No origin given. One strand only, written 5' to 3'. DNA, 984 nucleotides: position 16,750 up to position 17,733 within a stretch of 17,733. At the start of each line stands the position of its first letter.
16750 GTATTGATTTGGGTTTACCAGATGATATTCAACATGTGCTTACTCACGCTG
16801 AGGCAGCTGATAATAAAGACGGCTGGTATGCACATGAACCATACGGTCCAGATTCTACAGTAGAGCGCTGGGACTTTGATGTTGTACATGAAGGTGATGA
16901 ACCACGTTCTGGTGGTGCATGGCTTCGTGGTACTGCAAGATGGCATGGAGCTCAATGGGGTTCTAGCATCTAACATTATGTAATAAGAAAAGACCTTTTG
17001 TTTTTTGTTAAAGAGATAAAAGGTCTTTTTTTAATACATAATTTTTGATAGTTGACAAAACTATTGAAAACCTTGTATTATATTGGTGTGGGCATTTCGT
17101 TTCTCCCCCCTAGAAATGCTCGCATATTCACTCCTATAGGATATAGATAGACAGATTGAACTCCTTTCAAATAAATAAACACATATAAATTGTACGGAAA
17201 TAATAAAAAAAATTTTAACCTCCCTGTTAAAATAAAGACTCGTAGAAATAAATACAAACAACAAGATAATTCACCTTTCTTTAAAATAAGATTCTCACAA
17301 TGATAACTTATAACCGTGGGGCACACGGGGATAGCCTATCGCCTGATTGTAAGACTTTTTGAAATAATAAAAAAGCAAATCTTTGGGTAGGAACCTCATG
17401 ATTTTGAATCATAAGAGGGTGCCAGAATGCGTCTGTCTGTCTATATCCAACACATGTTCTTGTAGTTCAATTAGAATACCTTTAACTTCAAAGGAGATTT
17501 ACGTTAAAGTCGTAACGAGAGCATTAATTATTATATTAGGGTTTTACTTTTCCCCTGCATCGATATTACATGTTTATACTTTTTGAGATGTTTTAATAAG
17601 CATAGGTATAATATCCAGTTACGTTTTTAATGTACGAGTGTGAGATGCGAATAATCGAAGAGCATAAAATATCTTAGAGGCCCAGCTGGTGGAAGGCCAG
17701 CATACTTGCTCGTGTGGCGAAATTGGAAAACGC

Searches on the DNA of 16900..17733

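Call 77: search_rna_families(source=window, start=16900, end=17733, threshold=evalue, max_evalue=1)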
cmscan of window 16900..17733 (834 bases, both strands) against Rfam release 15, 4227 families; matches with E-value up to 1: 10.
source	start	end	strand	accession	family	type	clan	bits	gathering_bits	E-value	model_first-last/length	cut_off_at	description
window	17456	17523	+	RF00005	tRNA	Gene; tRNA;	CL00001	34.1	29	3.1e-05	1-71/71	no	tRNA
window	16969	17048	+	RF00639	mir-515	Gene; miRNA;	CL00096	31.9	68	0.00025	1-87/87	no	mir-515 microRNA precursor family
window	16978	17039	+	RF03940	MIR9563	Gene; miRNA;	-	30.4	90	0.0012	1-127/127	no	MIR9563 microRNA precursor family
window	16966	17051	+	RF00906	MIR1120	Gene; miRNA;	-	29.8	86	0.00093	1-87/87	no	MIR1120/MIR1122 microRNA precursor family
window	16969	17048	-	RF00639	mir-515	Gene; miRNA;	CL00096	24.9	68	0.021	1-87/87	no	mir-515 microRNA precursor family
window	16978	17039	-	RF03940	MIR9563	Gene; miRNA;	-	24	90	0.053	1-127/127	no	MIR9563 microRNA precursor family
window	16966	17038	+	RF02366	Yfr19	Gene; sRNA;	-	23.3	70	0.65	1-82/82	no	Cyanobacterial functional RNA 19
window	17308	17417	+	RF02841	Ref70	Gene; sRNA;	-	22.4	115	0.25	1-122/122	no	Enterococcus sRNA 70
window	16975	17042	-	RF00818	mir-318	Gene; miRNA;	CL00084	22.2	70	0.12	1-69/69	no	mir-318 microRNA precursor family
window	16978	17039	+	RF04199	MIR6027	Gene; miRNA;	-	17.8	95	0.63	1-159/159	no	MIR6027 microRNA precursor family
